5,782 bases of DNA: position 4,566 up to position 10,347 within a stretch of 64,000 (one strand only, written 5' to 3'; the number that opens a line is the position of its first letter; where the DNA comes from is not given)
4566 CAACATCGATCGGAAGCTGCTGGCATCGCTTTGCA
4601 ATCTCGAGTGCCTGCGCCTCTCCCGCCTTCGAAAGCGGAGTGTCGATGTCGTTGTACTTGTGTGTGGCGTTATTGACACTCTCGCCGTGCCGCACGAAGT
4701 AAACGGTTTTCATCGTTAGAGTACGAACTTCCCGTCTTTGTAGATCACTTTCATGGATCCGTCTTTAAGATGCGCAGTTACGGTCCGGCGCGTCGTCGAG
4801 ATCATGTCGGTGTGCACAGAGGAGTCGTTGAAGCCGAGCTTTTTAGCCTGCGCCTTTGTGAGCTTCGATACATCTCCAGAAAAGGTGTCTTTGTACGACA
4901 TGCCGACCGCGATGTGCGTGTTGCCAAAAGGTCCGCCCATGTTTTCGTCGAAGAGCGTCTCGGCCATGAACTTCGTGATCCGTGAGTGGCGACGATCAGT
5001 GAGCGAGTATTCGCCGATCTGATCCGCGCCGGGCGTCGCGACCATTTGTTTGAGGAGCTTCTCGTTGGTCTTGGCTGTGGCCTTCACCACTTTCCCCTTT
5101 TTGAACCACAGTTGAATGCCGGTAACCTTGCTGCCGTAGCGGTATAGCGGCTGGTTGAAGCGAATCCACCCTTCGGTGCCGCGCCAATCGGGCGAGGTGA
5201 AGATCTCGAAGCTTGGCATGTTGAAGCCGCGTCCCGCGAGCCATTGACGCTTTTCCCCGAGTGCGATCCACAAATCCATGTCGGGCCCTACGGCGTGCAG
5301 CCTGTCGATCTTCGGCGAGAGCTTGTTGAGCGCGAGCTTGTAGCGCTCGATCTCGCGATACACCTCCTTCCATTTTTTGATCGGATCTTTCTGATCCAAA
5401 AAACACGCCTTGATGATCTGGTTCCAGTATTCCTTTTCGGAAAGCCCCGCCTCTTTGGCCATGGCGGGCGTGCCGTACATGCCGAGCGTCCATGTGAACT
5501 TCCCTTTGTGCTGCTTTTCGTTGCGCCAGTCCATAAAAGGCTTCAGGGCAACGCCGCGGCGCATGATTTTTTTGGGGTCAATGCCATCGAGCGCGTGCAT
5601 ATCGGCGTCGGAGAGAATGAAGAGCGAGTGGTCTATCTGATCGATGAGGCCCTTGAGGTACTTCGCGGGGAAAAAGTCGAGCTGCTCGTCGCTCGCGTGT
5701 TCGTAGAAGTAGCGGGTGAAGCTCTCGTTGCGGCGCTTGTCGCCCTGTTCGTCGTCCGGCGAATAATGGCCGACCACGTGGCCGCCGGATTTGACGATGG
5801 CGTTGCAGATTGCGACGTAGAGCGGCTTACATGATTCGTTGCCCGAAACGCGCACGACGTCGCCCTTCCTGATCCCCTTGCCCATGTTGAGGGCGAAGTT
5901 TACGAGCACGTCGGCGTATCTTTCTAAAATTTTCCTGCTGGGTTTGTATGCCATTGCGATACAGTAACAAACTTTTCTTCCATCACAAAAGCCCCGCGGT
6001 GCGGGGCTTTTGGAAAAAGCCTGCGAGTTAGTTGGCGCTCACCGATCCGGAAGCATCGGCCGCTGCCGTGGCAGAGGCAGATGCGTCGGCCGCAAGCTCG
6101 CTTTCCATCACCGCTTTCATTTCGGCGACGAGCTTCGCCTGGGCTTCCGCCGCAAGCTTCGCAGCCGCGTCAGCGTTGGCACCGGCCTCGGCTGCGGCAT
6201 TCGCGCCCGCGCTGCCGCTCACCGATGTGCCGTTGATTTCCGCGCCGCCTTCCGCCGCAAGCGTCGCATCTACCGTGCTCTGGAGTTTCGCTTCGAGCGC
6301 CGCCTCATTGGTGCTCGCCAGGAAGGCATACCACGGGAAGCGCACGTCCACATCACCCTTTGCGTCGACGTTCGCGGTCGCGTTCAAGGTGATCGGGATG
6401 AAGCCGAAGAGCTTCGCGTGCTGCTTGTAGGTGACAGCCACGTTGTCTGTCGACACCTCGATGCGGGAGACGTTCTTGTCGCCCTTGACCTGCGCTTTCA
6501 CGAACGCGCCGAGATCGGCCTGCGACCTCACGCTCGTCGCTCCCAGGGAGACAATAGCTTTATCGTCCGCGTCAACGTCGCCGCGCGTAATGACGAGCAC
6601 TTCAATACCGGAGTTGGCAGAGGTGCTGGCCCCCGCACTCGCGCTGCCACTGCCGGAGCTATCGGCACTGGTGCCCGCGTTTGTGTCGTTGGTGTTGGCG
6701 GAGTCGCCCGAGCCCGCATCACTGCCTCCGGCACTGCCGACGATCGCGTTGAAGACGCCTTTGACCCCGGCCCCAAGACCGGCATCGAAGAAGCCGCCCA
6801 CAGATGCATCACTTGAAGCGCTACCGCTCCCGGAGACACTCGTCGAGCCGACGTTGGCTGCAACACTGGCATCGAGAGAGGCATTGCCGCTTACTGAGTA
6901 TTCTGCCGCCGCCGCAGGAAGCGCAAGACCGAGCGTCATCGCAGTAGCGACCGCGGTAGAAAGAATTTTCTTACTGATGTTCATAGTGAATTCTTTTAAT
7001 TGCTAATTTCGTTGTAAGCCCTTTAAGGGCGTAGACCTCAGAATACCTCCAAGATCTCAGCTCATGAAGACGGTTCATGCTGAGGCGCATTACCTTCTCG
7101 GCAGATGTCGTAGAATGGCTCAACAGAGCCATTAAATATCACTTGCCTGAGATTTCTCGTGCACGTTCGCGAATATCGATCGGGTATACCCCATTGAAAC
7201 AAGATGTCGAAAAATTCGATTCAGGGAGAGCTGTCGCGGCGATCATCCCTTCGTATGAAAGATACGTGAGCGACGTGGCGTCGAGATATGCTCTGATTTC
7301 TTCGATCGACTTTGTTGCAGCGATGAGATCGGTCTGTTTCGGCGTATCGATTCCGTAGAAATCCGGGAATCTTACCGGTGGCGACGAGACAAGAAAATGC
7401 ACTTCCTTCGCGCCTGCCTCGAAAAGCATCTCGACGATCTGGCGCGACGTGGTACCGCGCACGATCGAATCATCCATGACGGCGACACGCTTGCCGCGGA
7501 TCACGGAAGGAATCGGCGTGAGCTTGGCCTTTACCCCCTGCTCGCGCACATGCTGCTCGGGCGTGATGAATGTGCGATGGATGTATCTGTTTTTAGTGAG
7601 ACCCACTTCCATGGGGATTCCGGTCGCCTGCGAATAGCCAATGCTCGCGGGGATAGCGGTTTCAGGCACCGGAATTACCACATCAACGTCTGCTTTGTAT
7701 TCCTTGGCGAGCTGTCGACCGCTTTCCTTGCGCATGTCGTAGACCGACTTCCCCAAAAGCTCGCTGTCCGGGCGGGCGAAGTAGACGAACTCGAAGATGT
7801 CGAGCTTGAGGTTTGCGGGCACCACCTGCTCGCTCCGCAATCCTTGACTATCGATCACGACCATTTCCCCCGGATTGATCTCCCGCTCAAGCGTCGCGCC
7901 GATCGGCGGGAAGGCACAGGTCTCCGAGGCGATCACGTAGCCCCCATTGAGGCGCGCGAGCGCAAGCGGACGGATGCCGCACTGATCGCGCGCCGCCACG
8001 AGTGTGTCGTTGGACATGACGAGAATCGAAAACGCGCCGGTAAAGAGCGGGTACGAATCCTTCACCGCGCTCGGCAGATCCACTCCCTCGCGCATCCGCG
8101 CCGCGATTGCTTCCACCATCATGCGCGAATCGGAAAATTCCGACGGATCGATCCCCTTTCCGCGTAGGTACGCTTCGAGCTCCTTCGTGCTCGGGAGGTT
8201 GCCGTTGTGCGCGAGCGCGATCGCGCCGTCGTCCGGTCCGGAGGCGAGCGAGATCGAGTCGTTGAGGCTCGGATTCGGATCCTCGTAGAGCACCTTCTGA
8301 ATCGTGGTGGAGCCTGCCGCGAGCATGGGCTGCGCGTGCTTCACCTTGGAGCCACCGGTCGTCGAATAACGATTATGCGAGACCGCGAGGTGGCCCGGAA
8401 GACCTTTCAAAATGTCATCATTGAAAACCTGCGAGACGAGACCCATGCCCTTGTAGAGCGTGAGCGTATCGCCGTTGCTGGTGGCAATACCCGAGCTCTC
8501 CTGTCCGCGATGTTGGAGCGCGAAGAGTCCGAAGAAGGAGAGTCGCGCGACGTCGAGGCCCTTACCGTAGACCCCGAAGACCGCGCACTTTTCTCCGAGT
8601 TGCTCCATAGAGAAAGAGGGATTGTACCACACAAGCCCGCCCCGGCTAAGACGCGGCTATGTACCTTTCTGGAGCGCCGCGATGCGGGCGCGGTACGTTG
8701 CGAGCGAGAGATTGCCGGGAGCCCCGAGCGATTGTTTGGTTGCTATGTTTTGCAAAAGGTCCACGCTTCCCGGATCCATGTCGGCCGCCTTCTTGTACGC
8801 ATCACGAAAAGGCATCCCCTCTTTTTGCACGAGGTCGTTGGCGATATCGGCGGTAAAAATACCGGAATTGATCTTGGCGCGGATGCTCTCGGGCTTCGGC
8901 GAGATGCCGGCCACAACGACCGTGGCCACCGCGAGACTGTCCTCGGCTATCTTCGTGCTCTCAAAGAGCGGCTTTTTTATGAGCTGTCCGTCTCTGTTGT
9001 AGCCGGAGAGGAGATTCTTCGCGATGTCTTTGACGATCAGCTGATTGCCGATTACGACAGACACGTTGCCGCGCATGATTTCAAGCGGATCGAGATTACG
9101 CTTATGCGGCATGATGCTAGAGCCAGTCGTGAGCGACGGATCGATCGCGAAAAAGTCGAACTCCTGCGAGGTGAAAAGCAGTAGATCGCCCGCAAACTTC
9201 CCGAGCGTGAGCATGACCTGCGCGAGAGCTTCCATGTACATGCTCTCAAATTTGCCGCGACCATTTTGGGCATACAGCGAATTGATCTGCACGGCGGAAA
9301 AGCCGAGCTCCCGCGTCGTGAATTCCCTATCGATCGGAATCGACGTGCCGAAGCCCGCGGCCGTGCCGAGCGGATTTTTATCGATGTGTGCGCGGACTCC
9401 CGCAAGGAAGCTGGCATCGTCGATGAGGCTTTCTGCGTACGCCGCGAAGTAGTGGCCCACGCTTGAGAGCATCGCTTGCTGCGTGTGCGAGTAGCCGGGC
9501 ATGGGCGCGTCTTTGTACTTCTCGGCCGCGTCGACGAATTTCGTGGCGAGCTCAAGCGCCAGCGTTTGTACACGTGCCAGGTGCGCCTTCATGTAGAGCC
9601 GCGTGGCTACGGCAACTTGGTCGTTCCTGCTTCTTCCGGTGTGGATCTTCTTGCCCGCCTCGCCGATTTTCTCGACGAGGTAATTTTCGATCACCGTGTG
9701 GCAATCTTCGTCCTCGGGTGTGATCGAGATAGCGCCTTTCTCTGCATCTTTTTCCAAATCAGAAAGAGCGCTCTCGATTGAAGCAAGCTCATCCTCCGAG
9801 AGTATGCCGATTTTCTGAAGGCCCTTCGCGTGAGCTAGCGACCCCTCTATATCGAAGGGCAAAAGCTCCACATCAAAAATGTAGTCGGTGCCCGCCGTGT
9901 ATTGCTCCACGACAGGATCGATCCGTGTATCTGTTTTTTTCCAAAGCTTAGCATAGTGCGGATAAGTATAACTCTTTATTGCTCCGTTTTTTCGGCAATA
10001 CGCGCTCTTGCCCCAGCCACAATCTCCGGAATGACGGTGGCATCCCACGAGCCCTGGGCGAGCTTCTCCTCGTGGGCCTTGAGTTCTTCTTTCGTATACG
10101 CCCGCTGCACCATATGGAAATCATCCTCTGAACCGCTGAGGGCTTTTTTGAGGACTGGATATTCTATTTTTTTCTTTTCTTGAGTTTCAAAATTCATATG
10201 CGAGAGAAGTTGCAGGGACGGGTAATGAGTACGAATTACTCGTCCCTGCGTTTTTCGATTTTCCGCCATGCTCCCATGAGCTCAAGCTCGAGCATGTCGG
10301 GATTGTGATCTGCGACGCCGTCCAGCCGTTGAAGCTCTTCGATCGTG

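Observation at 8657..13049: argG and argH separated by a GME-superfamily hydrolase and small ORFs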

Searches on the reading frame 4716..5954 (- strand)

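Call 78: search_protein_families(library=pfam, proteins=[window:4716-5954:-], max_evalue=0.00001)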
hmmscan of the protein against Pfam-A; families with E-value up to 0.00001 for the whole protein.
window:4716-5954:- (412 aa): 1 family
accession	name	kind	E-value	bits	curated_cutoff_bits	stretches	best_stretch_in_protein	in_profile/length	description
PF02073.20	Peptidase_M29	-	3.8e-96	322.8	27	1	8-410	3-406/406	Thermophilic metalloprotease (M29)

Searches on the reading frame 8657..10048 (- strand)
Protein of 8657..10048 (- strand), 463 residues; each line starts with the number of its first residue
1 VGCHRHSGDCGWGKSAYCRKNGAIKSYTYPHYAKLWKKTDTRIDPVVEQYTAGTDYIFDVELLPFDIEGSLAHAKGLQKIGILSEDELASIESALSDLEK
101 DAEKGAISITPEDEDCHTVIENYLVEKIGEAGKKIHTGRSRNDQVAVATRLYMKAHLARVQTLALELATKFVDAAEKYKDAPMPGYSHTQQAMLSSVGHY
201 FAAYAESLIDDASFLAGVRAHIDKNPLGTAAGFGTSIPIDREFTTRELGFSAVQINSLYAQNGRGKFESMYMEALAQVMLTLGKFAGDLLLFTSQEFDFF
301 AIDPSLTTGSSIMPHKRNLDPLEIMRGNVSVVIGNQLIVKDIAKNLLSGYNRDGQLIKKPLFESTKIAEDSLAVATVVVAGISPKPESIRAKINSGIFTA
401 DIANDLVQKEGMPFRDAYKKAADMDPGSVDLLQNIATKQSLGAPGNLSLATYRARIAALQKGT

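Call 3: search_protein_families(library=pfam, proteins=[window:8657-10048:-], max_evalue=0.1)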
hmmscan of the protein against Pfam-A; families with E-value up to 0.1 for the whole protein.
window:8657-10048:- (463 aa): 2 families
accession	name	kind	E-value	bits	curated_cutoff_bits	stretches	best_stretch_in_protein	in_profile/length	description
PF00206.25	Lyase_1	-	7.8e-49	167.2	27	1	44-334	8-312/312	Lyase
PF14698.11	ASL_C2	-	0.0011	19.8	27.3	1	400-422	5-26/69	Argininosuccinate lyase C-terminal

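Call 4: search_protein_families(library=ncbifam, proteins=[window:8657-10048:-], max_evalue=0.1)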
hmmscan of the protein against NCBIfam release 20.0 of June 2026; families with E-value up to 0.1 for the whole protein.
window:8657-10048:- (463 aa): 20 families
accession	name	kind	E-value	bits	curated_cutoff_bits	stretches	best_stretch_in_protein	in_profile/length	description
TIGR00838.1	argH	equivalog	2.2e-98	330.2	279.5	1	41-420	8-385/455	argininosuccinate lyase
NF008964.0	PRK12308.1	equivalog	2.9e-70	237.3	657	1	58-420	25-387/624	argininosuccinate lyase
NF002563.0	PRK02186.1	subfamily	4e-57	194.1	625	1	72-423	447-799/890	argininosuccinate lyase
NF005000.0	PRK06389.1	equivalog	1.1e-37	130.1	388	1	58-421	27-379/434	argininosuccinate lyase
NF052535.1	CoM_syn_XcbC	exception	3.3e-35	121.8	575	1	71-422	44-391/495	2-phosphosulfolactate phosphatase XcbC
NF005218.0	PRK06705.1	equivalog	1.2e-31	110.1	883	1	72-424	47-400/502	argininosuccinate lyase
TIGR00928.1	purB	equivalog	6.9e-21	74.5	326.2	1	75-336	32-294/436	adenylosuccinate lyase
TIGR02426.1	protocat_pcaB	equivalog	7e-21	74.5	355.75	1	65-318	25-274/338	3-carboxy-cis,cis-muconate cycloisomerase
NF008909.0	PRK12273.1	subfamily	4.4e-15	55.5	510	1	135-400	137-411/474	aspartate ammonia-lyase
NF006554.0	PRK09053.1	equivalog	1.7e-13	50.2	595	1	66-318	33-287/453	3-carboxy-cis,cis-muconate cycloisomerase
NF006500.1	PRK08937.2-4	subfamily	6e-13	48.4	626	1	66-338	34-304/448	adenylosuccinate lyase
NF004631.0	PRK05975.1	equivalog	1.3e-10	40.8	371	1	68-318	37-281/352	3-carboxy-cis,cis-muconate cycloisomerase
TIGR00839.1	aspA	equivalog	1.2e-09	37.6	681.2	1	135-390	132-396/468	aspartate ammonia-lyase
NF006764.0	PRK09285.1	equivalog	4.3e-08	32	446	1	71-332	47-317/456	adenylosuccinate lyase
NF052536.2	CoM_syn_XcbD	exception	1e-06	27.8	600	1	81-394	47-361/443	3-sulfopropionylcysteine synthase XcbD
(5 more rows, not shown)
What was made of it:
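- Checked: argH, 8657-~9952 (-): TIGR00838 330 bits against a cut-off of 279.5 (call 4).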

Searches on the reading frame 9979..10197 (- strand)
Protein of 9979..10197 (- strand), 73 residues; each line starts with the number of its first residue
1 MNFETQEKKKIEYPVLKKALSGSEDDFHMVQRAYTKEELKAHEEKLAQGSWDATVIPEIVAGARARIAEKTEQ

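Call 40: search_solved_structures(query=A3, max_evalue=10)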
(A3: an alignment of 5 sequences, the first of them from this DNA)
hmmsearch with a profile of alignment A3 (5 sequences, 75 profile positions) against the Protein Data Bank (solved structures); distinct sequences matched with E-value up to 10: 7.
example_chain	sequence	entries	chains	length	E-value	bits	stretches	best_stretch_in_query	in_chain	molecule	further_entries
6q5m_A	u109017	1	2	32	0.44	13.8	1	36-55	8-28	CC-Hex*-L24Dab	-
6byq_A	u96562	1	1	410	0.57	13.4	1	12-61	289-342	Tyrosine--tRNA ligase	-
7qcd_E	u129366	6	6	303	0.68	13.2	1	16-39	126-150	Non-structural maintenance of chromosome element 3 | NSE3 isoform 1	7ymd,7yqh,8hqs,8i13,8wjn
7tve_F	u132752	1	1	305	0.68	13.2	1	16-39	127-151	Non-structural maintenance of chromosome element 3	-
2e8b_A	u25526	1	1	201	0.74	13.1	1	22-48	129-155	Probable molybdopterin-guanine dinucleotide biosynthesis protein A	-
4qiw_A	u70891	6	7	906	1.6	12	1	21-64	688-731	DNA-directed RNA polymerase | DNA-directed RNA polymerase subunit | DNA-directed RNA polymerase subunit A'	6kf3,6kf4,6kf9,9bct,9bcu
7yls_B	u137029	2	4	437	1.6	12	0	25-51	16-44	Rieske (2Fe-2S) domain protein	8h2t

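Call 79: predict_structure(protein=window:9979-10197:-)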
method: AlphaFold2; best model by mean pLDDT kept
length: 73 residues; sequences in the alignment: 1
mean_pLDDT: 80.7   pTM: 0.61
mean pLDDT of the five models: 80.7, 79.5, 78.6, 78.1, 76.4
residues with pLDDT >= 90: 23; 70-90: 36; 50-70: 10; < 50: 4
segments of 3 or more residues with pLDDT < 50: none
pLDDT, mean of each block of 10 residues (from residue 1): 49 85 86 91 84 83 90 67
secondary structure, 60 per line:
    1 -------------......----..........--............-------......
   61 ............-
elements in order: H14-19 H24-33 H36-47 H55-72

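Call 81: fold_search(model_id=the predicted structure, library=pdb)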
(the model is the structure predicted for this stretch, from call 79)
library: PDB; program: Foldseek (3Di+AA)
matches with E <= 10: 12; with E <= 0.001: 0
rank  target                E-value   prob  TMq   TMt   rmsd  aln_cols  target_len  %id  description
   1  6k6a_C                4.4e+00  0.35  0.54  0.64   3.0        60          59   13  Application of anti-helix antibodies in protein structure determination (8188cys-3LRHcys) (released 2019-08-14)
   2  4gmq                  5.2e+00  0.23  0.51  0.44   4.2        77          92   17  Ribosome-binding domain of Zuo1 (released 2012-12-05)
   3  1qvx_MODEL_1_A        6.6e+00  0.05  0.30  0.19  16.6        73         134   15  SOLUTION STRUCTURE OF THE FAT DOMAIN OF FOCAL ADHESION KINASE (released 2004-03-02)
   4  5x3f_A                7.5e+00  0.13  0.42  0.08   4.1        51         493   18  Crystal structure of the YgjG-Protein A-Zpa963-PKA catalytic domain (released 2017-06-28)
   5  5j0j_A                7.5e+00  0.08  0.39  0.40  13.0        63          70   25  De novo design of protein homo-oligomers with modular hydrogen bond network-mediated specificity (released 2016-05-25)
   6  6k64_C                8.4e+00  0.16  0.51  0.63   3.6        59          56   14  Application of anti-helix antibodies in protein structure determination (8188-3LRH) (released 2019-08-14)
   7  4wwi_A                8.9e+00  0.08  0.38  0.45   3.7        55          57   20  Crystal structure of the C domain of staphylococcal protein A in complex with the Fc fragment of human IgG at 2.3 Angs (released 2015-07-15)
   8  8d06_J                8.9e+00  0.08  0.35  0.38  11.5        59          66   14  Hallucinated C3 protein assembly HALC3_104 (released 2022-09-28)
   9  4v19_U                9.4e+00  0.09  0.43  0.25   5.0        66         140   11  Structure of the large subunit of the mammalian mitoribosome, part 1 of 2 (released 2014-10-08)
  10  2kzi_MODEL_1_A        1.0e+01  0.11  0.44  0.53   4.1        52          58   13  Solution structure of the ZHER2 Affibody (released 2010-08-04)
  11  6krv_D                1.0e+01  0.08  0.41  0.52   3.8        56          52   12  Crystal structure of mouse IgG2b Fc complexed with B domain of Protein A (released 2020-01-22)
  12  7puk_A                1.0e+01  0.06  0.33  0.08   6.9        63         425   11  Crystal structure of Endoglycosidase E GH18 domain from Enterococcus faecalis in complex with Man5 product (released 2022-03-16)
